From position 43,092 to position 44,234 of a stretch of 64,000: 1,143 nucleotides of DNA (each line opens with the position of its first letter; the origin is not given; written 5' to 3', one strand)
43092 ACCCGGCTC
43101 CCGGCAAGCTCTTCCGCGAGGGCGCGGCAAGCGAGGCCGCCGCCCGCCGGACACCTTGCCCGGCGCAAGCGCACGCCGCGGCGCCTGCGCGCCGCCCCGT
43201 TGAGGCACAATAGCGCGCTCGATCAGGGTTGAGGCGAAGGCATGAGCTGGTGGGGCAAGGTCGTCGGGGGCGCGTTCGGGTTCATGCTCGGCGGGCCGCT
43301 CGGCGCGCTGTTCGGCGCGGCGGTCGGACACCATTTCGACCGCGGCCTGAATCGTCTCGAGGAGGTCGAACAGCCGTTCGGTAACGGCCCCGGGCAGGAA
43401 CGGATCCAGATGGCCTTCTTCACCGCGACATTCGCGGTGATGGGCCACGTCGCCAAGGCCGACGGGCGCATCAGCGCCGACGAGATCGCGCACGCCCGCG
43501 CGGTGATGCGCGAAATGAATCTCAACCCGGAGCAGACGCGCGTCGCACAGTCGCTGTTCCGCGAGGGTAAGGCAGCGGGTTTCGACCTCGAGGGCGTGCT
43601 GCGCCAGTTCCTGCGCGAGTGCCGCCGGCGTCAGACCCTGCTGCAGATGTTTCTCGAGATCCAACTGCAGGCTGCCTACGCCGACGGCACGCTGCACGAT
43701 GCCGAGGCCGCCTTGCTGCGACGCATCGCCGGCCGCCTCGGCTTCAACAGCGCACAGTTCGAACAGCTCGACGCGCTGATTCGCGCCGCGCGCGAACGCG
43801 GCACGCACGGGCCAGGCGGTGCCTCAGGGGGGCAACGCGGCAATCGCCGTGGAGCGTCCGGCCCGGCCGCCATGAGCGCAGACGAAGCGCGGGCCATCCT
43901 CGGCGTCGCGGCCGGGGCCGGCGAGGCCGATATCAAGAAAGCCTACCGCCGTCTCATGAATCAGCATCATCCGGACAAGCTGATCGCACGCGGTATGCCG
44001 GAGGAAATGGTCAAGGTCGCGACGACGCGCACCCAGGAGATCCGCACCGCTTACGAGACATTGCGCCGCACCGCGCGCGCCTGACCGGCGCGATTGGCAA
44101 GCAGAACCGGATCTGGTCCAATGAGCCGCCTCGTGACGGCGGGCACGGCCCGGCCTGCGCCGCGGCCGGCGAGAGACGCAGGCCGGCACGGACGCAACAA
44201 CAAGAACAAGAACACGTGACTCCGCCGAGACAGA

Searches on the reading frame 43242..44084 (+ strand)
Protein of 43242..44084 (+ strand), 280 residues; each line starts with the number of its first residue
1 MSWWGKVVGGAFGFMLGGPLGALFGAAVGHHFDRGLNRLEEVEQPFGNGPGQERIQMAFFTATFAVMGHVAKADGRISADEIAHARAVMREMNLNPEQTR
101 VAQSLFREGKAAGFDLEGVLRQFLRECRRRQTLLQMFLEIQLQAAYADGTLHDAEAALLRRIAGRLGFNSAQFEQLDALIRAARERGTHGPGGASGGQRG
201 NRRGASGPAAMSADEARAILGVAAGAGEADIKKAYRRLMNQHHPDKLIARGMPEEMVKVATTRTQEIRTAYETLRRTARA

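Call 6: search_protein_families(library=pfam, proteins=[window:43242-44084:+])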
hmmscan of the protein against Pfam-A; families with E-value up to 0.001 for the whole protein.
window:43242-44084:+ (280 aa): 2 families
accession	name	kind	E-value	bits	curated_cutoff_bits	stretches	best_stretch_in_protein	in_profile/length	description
PF05099.18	TerB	-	5.1e-21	75.6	24.4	1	61-177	2-117/118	Tellurite resistance protein TerB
PF00226.36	DnaJ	-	1.1e-10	41.9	27.8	1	219-276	5-55/63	DnaJ domain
